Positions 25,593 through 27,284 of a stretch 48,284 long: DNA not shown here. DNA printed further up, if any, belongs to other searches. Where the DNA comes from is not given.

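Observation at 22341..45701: A candidate catabolic island for glycine-betaine-type methylated osmolytes, built from BCCT carriers, two GcvT-fold demethylases, ETF and a complete THF C1-oxidation set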

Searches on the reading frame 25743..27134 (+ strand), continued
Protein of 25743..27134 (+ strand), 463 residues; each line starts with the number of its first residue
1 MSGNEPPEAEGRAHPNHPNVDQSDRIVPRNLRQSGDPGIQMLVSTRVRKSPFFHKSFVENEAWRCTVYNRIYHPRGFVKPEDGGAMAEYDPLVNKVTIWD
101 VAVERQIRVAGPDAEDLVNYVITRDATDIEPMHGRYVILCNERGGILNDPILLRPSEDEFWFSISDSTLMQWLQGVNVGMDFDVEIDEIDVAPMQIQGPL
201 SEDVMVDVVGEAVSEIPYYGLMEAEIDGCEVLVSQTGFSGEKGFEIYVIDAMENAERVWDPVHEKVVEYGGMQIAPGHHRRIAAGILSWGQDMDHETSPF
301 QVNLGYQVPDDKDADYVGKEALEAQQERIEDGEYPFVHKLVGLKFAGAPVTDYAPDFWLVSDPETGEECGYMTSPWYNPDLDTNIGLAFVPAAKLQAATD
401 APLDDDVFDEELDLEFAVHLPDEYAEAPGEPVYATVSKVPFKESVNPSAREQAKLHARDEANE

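Call 54: list_cluster_members(proteins=[window:25743-27134:+, window:41347-43881:+, window:27887-28750:-, window:31757-33529:+])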
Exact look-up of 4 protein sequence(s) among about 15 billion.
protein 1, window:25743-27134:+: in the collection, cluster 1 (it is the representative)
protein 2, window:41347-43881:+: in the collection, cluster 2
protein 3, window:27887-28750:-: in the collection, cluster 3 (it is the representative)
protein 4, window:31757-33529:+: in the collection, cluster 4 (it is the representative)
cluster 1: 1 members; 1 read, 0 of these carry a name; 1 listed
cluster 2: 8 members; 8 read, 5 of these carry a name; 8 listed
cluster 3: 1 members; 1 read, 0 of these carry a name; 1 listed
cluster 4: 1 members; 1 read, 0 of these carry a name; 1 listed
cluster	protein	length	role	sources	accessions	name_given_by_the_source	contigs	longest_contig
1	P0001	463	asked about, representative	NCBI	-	-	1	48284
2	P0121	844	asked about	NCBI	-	-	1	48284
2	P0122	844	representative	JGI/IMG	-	-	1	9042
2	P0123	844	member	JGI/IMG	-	glycine cleavage system aminomethyltransferase T/glycine/D-amino acid oxidase-like ...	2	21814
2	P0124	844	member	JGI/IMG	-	glycine cleavage system aminomethyltransferase T/glycine/D-amino acid oxidase-like ...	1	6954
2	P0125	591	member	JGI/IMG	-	glycine cleavage system aminomethyltransferase T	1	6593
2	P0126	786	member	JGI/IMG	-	glycine cleavage system aminomethyltransferase T/glycine/D-amino acid oxidase-like ...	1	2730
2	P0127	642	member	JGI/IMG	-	glycine cleavage system aminomethyltransferase T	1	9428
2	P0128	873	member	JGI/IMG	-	-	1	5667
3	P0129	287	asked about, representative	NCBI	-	-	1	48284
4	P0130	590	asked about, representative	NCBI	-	-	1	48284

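Call 58: search_solved_structures(query=L032:14149-16722:+, max_evalue=1e-30)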
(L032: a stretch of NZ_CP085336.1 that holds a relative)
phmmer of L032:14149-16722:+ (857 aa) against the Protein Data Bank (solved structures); distinct sequences matched with E-value up to 1e-30: 9.
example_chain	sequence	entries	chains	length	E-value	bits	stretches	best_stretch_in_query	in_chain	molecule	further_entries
1pj5_A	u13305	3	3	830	2.9e-164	551.6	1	13-855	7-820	N,N-dimethylglycine oxidase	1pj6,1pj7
3gsi_A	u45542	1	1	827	4e-163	547.9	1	14-855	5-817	N,N-dimethylglycine oxidase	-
4pab_A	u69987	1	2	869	1.1e-109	371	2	348-856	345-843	Dimethylglycine dehydrogenase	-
4p9s_A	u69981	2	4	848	3.5e-109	369.4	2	348-856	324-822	Dimethylglycine dehydrogenase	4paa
5l46_A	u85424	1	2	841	8.3e-107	361.5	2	348-856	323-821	Dimethylglycine dehydrogenase, mitochondrial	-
1yx2_A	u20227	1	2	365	4.6e-40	140.7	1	504-840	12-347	Aminomethyltransferase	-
2gag_A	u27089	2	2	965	6.8e-39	136.8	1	531-773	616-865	heterotetrameric sarcosine oxidase alpha-subunit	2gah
1vrq_A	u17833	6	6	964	1.1e-38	136.1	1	531-786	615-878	Sarcosine oxidase alpha subunit | Subunit alpha of sarcosine oxidase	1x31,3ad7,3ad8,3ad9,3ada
1woo_A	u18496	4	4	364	1.8e-37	132.1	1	508-845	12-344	Aminomethyltransferase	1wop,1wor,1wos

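Call 59: search_solved_structures(query=L032:16926-19505:+, max_evalue=1e-30)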
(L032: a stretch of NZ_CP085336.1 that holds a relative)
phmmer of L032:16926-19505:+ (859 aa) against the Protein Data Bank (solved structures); distinct sequences matched with E-value up to 1e-30: 9.
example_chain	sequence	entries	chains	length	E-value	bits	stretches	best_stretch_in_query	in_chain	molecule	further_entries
1pj5_A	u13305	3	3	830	6e-171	573.8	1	21-854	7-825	N,N-dimethylglycine oxidase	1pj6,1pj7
3gsi_A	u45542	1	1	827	8.1e-170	570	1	21-854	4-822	N,N-dimethylglycine oxidase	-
4pab_A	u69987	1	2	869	9.3e-96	325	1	275-850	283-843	Dimethylglycine dehydrogenase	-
4p9s_A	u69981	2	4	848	6.6e-95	322.1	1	275-850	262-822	Dimethylglycine dehydrogenase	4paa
5l46_A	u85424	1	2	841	7.9e-93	315.3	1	276-856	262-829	Dimethylglycine dehydrogenase, mitochondrial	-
1woo_A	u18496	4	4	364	8.6e-43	149.7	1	528-850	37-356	Aminomethyltransferase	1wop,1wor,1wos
1yx2_A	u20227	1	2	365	8e-39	136.6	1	499-850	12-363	Aminomethyltransferase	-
2gag_A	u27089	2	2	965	3.6e-31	111.3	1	526-768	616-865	heterotetrameric sarcosine oxidase alpha-subunit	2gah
1vrq_A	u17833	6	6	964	9.1e-31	109.9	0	529-853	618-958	Sarcosine oxidase alpha subunit | Subunit alpha of sarcosine oxidase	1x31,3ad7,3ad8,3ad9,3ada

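Call 61: search_protein_families(library=pfam, proteins=[L069:8001-8660:+, L046:6771-7460:-, L012:14196-15308:-, L015:7667-8008:+, L015:6483-7670:+, L026:11607-12863:-, L011:4094-4531:+, L059:15720-17039:-, L033:9410-9724:-], max_evalue=0.01)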
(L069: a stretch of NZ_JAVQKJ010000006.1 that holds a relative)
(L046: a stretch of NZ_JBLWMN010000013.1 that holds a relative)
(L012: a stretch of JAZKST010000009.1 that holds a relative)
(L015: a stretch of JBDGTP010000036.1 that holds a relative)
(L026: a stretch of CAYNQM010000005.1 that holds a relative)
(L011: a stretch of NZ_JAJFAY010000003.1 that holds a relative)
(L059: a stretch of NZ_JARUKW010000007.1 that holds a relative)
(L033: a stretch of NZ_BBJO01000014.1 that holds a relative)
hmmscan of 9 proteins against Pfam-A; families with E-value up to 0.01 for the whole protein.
L069:8001-8660:+ (219 aa): 4 families
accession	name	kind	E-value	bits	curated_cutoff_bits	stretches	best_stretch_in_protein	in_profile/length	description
PF04967.18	HTH_10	-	5.1e-16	58.7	23.1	1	157-208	1-52/53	HTH DNA binding domain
PF15915.11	BAT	-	5.3e-06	26.7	25.8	1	40-131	40-129/156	GAF and HTH_10 associated domain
PF04545.22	Sigma70_r4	-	6.9e-05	22.7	24.1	1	157-207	5-48/50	Sigma-70, region 4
PF08281.18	Sigma70_r4_2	-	0.0069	16.4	25.7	0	157-207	11-54/54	Sigma-70, region 4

L046:6771-7460:- (229 aa): 5 families
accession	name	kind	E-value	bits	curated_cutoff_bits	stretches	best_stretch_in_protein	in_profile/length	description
PF04967.18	HTH_10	-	2.1e-13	50.3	23.1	1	164-215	1-52/53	HTH DNA binding domain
PF15915.11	BAT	-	3.9e-12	46.7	25.8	1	5-109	4-107/156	GAF and HTH_10 associated domain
PF08281.18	Sigma70_r4_2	-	0.00011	22.2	25.7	1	188-214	28-54/54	Sigma-70, region 4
PF04545.22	Sigma70_r4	-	0.00083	19.3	24.1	1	164-214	5-48/50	Sigma-70, region 4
PF13412.12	HTH_24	-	0.00085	19.3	21.9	1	185-209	17-40/48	Winged helix-turn-helix DNA-binding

L012:14196-15308:- (370 aa): 0 families

L015:7667-8008:+ (113 aa): 2 families
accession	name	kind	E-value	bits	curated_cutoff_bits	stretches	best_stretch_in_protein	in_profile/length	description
PF25215.1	HVO_B0008_C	-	2.1e-22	79.1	27.4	1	68-110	9-51/51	HVO_B0008 C-terminal domain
PF25214.1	HVO_B0008_N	-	9.9e-17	60.9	27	1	7-42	2-37/38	HVO_B0008 N-terminal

L015:6483-7670:+ (395 aa): 2 families
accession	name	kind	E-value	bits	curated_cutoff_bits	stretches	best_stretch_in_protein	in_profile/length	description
PF00848.25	Ring_hydroxyl_A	-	7.8e-20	72.1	24.9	1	213-393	1-206/208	Ring hydroxylating alpha subunit (catalytic domain)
PF00355.32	Rieske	-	2.1e-18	66.4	20.3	1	63-147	2-80/88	Rieske [2Fe-2S] domain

L026:11607-12863:- (418 aa): 3 families
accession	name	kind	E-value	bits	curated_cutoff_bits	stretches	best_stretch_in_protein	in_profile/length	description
PF00464.25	SHMT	-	1.3e-146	488.8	27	1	10-387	2-399/399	Serine hydroxymethyltransferase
PF00155.27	Aminotran_1_2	-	4.5e-09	36.4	19.7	1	40-380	18-358/361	Aminotransferase class I and II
PF01212.27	Beta_elim_lyase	-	0.0081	16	27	0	81-309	39-238/288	Beta-eliminating lyase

L011:4094-4531:+ (145 aa): 1 family
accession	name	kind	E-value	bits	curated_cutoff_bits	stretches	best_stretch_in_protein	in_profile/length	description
PF01042.26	Ribonuc_L-PSP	-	4.3e-38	130.5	27.3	1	27-143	2-120/121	Endoribonuclease L-PSP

L059:15720-17039:- (439 aa): 3 families
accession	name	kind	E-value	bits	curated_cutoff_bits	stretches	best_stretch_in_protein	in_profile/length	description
PF01546.33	Peptidase_M20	-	8.9e-21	75.2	24.6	1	100-431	2-205/206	Peptidase family M20/M25/M40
PF04389.22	Peptidase_M28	-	2.4e-07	31.1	21.3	1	81-163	1-74/193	Peptidase family M28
PF07687.19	M20_dimer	-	4e-06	27.2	21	1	233-335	4-102/107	Peptidase dimerisation domain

L033:9410-9724:- (104 aa): 0 families

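Call 62: search_protein_representatives(protein=window:25743-27134:+)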
Query: 463 residues. Proteins with E-value up to 0.001 (for the whole library): 6999; up to 1e-10: 2848; up to 1e-30: 241. The best 150 are listed.
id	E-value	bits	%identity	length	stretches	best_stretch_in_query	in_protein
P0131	4.3e-127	441.5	64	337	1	121-460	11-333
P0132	2.0e-112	393.1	51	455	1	24-395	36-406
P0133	3.3e-109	382.5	51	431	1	23-392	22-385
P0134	3.1e-102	359.5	68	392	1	18-257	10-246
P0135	6.6e-97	342.0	63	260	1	194-457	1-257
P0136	4.6e-95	335.9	52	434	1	16-325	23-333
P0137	1.6e-92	327.5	46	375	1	81-443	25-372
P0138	1.7e-90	320.8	55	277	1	172-461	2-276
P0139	2.0e-87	310.7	69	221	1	16-217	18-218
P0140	7.2e-84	299.0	45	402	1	37-404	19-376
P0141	4.0e-83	296.5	59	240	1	209-461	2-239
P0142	2.4e-81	290.7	71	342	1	19-204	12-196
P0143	1.3e-79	284.9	46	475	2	30-308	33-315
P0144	9.6e-77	275.5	71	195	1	19-196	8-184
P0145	5.4e-75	269.7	54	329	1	79-322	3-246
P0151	1.2e-69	252.1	40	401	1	43-399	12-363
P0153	9.6e-69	249.1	40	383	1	45-399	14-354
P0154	3.3e-68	247.3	42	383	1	44-394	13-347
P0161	6.3e-63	229.9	45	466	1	25-389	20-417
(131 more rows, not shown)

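Call 63: list_cluster_members(proteins=[P0132, P0133, P0136, P0137, P0140, P0143, P0151, P0153, P0154, P0161])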
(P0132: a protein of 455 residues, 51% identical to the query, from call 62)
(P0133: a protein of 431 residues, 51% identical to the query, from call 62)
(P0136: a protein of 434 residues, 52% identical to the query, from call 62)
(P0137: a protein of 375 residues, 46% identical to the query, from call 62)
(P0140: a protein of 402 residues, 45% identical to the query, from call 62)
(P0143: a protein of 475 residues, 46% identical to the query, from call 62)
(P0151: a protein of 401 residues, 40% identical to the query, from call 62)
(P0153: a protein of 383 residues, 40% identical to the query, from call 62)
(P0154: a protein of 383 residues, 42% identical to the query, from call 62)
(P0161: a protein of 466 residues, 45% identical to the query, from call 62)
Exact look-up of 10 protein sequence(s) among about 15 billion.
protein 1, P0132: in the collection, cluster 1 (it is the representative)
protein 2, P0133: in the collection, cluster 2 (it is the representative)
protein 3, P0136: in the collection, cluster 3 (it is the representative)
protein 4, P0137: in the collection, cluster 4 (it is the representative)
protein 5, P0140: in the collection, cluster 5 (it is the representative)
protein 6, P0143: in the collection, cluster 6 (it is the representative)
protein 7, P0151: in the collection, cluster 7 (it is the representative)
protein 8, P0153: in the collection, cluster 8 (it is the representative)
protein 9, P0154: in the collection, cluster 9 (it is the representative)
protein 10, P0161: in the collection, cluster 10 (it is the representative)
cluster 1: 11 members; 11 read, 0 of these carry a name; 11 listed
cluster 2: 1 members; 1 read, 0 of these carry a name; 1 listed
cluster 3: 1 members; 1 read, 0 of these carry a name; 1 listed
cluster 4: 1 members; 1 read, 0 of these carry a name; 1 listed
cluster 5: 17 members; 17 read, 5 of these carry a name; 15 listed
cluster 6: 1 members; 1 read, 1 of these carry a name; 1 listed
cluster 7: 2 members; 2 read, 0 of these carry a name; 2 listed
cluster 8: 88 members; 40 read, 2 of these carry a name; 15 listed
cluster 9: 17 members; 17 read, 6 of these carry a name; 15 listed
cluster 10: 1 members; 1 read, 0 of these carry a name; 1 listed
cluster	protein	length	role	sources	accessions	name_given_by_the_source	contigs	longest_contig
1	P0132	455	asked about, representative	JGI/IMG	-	-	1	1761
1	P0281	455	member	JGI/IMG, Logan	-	-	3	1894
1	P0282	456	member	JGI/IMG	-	-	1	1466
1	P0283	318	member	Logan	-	-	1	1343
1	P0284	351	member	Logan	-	-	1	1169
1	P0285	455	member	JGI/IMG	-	-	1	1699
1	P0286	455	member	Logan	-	-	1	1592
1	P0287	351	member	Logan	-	-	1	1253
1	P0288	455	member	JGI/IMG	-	-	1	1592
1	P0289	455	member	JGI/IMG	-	-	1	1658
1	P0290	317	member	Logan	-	-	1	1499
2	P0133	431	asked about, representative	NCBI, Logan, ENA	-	-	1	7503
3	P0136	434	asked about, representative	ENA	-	-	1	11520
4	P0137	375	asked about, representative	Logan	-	-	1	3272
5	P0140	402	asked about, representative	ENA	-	-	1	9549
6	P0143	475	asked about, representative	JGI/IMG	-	glycine cleavage system aminomethyltransferase T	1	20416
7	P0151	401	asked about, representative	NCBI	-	-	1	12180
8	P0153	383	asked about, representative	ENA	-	-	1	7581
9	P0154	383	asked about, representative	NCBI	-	-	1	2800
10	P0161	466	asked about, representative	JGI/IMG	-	-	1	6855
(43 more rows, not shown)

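Call 67: find_related_loci(query=A1, collection=metagenome_contigs, flank=10000)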
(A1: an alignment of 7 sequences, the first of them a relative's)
Query A1 (475 aa) in metagenome_contigs; peptide patterns used: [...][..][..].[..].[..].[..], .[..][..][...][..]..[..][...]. (x = any residue, [..] = any of these).
600 stretches matched a pattern (row limit reached: there are more); 547 encode a relative of the query (tblastn E <= 1e-3); the best 80 are kept; 80 distinct loci.
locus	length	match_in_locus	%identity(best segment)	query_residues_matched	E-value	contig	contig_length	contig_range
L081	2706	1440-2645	47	13-461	5e-121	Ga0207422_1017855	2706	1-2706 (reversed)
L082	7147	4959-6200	46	1-461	5e-116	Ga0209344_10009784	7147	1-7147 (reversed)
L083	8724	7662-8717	46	25-410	1e-105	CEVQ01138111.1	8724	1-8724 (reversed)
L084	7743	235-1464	44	26-475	6e-105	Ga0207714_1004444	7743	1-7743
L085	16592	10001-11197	44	32-464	7e-98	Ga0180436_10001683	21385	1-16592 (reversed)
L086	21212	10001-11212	43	28-464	2e-97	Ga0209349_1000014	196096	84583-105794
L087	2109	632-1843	42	28-464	3e-102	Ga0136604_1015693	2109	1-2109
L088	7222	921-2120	42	28-461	2e-97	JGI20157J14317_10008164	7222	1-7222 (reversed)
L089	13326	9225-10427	42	28-461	2e-96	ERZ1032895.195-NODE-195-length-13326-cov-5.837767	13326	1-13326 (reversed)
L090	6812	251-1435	42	33-461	9e-96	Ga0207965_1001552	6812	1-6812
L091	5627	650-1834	41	33-461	2e-95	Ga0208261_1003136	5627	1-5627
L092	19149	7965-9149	41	33-461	2e-95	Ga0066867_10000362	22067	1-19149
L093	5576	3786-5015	41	33-461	1e-95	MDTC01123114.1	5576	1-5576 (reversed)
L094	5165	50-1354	40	9-461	5e-95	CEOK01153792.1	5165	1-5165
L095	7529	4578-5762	41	33-461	4e-95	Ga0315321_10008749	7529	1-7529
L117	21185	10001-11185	41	33-461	4e-93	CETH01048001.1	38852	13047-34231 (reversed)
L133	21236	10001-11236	39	33-461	2e-91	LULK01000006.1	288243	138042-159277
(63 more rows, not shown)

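Call 73: find_homologous_proteins(query=L117:9953-11185:+, max_evalue=1e-30)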
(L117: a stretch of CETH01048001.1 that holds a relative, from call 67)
Query L117:9953-11185:+ (411 aa): 4692 proteins with E <= 1e-30 among 7837 candidates; the best 120 are listed.
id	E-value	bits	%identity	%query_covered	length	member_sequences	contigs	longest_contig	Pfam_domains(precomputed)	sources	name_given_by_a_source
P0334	1.8e-268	908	93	100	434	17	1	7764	PF01571.27,PF08669.18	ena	-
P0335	9.3e-268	906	92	100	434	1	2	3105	PF01571.27,PF08669.18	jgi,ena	jgi:glycine cleavage system aminomethyltransferase T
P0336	1.3e-267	906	92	100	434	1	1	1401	PF01571.27,PF08669.18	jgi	-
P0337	2.5e-267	905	92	100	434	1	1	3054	PF01571.27,PF08669.18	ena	-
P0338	2.9e-267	904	92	100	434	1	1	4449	PF01571.27,PF08669.18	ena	-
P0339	4.0e-267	904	92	100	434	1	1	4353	PF01571.27,PF08669.18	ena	-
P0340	5.0e-267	904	92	100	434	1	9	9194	PF01571.27,PF08669.18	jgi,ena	-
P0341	1.6e-266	902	92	100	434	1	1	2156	PF01571.27,PF08669.18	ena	-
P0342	1.7e-266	902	92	100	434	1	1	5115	PF01571.27,PF08669.18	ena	-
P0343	4.9e-266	900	92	100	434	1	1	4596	PF01571.27,PF08669.18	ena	-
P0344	5.3e-266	900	91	100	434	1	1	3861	PF01571.27,PF08669.18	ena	-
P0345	8.2e-266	900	92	100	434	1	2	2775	PF01571.27,PF08669.18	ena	-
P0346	8.6e-266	900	91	100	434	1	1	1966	PF01571.27,PF08669.18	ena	-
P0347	1.7e-265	899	91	100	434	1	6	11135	PF01571.27,PF08669.18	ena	-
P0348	1.7e-265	899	91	100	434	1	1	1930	PF01571.27,PF08669.18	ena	-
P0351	2.2e-265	898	91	100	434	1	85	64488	PF01571.27,PF08669.18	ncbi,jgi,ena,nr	ncbi:MAG: glycine cleavage system protein T [Gammaproteobacteria bacterium]|nr:MAG: glycine cleavage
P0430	1.1e-251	853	88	100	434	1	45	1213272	PF01571.27,PF08669.18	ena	-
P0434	1.5e-251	853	87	100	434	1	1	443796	PF01571.27,PF08669.18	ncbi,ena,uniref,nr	ncbi:MAG: aminomethyltransferase, glycine cleavage system T protein [SAR86 cluster bacterium SAR86A]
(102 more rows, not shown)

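Call 74: find_encoding_contigs(protein=P0434, flank=10000, max_places=2)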
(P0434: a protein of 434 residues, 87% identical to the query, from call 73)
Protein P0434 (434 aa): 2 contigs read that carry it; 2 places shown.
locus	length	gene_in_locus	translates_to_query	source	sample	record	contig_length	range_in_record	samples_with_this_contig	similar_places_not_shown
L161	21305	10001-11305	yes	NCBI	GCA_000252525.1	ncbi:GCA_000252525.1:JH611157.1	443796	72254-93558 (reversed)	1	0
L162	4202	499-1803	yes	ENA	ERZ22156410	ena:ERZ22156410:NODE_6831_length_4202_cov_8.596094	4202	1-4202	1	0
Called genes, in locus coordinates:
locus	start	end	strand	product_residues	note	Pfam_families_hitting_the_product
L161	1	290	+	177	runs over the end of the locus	PF03544:TonB_C (faint)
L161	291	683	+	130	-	PF03652:RuvX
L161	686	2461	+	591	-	PF01807:Zn_ribbon_DnaG, PF08275:DNAG_N, PF01751:Toprim, PF13155:Toprim_2, PF13662:Toprim_4, PF10410:DnaB_bind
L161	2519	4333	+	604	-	PF03979:Sigma70_r1_1, PF00140:Sigma70_r1_2, PF04546:Sigma70_ner, PF04542:Sigma70_r2, PF04539:Sigma70_r3, PF04545:Sigma70_r4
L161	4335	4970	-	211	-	PF10707:YrbL-PhoP_reg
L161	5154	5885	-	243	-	PF02517:Rce1-like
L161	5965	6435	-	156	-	PF04214:DUF411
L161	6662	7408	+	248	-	-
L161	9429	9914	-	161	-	PF04214:DUF411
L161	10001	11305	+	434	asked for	PF01571:GCV_T, PF08669:GCV_T_C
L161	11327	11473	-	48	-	-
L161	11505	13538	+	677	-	PF07715:Plug, PF00593:TonB_dep_Rec_b-barrel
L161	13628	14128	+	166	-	PF09834:DUF2061 (faint)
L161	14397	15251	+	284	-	PF00141:peroxidase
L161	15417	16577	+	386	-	PF00593:TonB_dep_Rec_b-barrel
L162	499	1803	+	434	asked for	PF01571:GCV_T, PF08669:GCV_T_C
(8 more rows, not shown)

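Call 75: find_encoding_contigs(protein=P0099, flank=10000, max_places=1)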
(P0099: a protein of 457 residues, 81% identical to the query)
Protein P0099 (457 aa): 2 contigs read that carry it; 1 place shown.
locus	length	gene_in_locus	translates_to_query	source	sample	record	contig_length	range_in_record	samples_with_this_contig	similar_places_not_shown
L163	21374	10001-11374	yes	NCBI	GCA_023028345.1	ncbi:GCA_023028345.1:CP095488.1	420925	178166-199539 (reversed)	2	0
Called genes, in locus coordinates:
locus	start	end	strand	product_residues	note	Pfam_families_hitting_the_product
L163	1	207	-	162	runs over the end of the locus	PF13430:DUF4112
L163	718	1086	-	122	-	-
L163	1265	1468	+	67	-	-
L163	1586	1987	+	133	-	PF17647:DUF5518 (weak)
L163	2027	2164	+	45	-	-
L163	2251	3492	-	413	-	PF01385:OrfB_IS605, PF07282:Cas12f1-like_TNB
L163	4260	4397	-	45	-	-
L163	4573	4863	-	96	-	PF18545:HalOD1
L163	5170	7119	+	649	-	PF13476:AAA_23, PF06810:Phage_scaffold (faint)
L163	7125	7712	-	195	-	PF21811:RdfA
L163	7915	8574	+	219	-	PF04967:HTH_10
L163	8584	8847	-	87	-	-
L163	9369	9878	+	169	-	PF00186:DHFR_1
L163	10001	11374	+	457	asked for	PF01571:GCV_T, PF08669:GCV_T_C (weak)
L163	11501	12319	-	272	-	PF00582:Usp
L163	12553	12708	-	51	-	-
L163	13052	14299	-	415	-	PF00464:SHMT, PF00155:Aminotran_1_2 (weak)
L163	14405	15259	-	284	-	PF02219:MTHFR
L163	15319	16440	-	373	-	PF26272:DUF8073_N, PF26271:DUF8073_M, PF26270:DUF8073_C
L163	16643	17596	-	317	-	PF24827:AstE_AspA_cat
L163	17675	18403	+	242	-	PF02633:Creatininase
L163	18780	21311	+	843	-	PF01266:DAO, PF16350:FAO_M, PF01571:GCV_T, PF08669:GCV_T_C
